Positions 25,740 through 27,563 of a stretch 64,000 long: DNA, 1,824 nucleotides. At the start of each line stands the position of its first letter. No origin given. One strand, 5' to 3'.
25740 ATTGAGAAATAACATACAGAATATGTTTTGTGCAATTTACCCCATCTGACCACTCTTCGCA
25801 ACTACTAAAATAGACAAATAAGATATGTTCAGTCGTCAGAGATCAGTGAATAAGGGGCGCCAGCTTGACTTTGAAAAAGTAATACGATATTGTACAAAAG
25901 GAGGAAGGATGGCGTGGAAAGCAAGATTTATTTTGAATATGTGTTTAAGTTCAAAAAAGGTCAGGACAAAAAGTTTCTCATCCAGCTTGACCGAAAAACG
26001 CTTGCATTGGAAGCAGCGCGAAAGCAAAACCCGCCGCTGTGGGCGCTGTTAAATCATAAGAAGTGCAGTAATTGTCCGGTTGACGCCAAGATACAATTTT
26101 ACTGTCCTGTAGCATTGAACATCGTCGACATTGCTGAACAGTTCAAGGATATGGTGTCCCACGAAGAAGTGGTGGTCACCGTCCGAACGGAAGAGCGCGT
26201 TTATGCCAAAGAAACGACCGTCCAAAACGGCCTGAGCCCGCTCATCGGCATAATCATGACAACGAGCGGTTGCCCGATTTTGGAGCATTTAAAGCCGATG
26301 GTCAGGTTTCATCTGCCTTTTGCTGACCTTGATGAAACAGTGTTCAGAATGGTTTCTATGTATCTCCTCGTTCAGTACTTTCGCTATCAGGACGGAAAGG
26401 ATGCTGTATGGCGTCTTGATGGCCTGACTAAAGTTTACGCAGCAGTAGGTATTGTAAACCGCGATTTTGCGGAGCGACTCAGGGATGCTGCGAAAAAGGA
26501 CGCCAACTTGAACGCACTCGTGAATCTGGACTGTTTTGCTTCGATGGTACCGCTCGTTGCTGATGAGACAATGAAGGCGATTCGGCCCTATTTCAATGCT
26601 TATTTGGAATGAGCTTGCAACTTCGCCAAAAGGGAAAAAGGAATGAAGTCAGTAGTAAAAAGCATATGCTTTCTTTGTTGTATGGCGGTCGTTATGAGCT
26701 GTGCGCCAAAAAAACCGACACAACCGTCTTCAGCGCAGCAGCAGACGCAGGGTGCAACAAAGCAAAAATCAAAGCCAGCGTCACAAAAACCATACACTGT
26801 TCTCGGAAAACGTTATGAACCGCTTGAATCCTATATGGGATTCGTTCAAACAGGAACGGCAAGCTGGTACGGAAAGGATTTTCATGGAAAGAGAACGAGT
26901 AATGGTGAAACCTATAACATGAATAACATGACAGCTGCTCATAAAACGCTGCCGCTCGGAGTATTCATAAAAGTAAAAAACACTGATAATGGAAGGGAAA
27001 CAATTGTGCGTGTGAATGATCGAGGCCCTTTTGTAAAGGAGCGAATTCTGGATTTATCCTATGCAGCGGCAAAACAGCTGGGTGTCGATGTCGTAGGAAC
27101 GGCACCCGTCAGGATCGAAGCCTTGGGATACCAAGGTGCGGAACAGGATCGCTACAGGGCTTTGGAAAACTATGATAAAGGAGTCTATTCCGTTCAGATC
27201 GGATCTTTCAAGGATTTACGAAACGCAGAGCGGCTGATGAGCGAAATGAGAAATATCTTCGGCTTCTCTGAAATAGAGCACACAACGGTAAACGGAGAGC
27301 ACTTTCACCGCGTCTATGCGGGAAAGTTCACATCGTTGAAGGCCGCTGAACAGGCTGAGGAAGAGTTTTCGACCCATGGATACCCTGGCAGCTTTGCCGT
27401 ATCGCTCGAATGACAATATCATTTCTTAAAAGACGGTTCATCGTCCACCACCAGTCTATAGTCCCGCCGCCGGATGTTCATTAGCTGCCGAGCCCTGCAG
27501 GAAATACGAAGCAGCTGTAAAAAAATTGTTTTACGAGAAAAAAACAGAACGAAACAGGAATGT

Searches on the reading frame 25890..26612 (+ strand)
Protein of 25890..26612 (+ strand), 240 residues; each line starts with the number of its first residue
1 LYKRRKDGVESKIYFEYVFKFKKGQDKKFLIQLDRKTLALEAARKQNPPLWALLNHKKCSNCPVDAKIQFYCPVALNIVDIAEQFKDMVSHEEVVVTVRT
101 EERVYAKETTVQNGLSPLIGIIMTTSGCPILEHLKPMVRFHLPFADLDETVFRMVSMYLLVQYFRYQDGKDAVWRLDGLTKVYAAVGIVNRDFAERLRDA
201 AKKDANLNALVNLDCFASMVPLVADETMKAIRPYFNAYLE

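Call 97: search_protein_families(library=pfam, proteins=[window:25890-26612:+], max_evalue=0.00001)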
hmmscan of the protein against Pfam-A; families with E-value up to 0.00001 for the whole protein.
window:25890-26612:+ (240 aa): 1 family
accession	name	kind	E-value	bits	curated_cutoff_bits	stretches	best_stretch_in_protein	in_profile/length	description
PF21842.1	DUF6901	-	8.9e-91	303.7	27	1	16-235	2-221/222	Domain of unknown function (DUF6901)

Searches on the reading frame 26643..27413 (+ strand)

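Call 97: search_protein_families(library=pfam, proteins=[window:26643-27413:+], max_evalue=0.00001)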
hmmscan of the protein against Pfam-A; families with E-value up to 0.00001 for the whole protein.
window:26643-27413:+ (256 aa): 2 families
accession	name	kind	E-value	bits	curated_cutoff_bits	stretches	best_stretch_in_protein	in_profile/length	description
PF03330.24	DPBB_1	-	3.8e-27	94.8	28.8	1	69-158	2-83/83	Lytic transglycolase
PF05036.18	SPOR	-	1.6e-12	48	21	1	179-253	2-75/76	SPOR domain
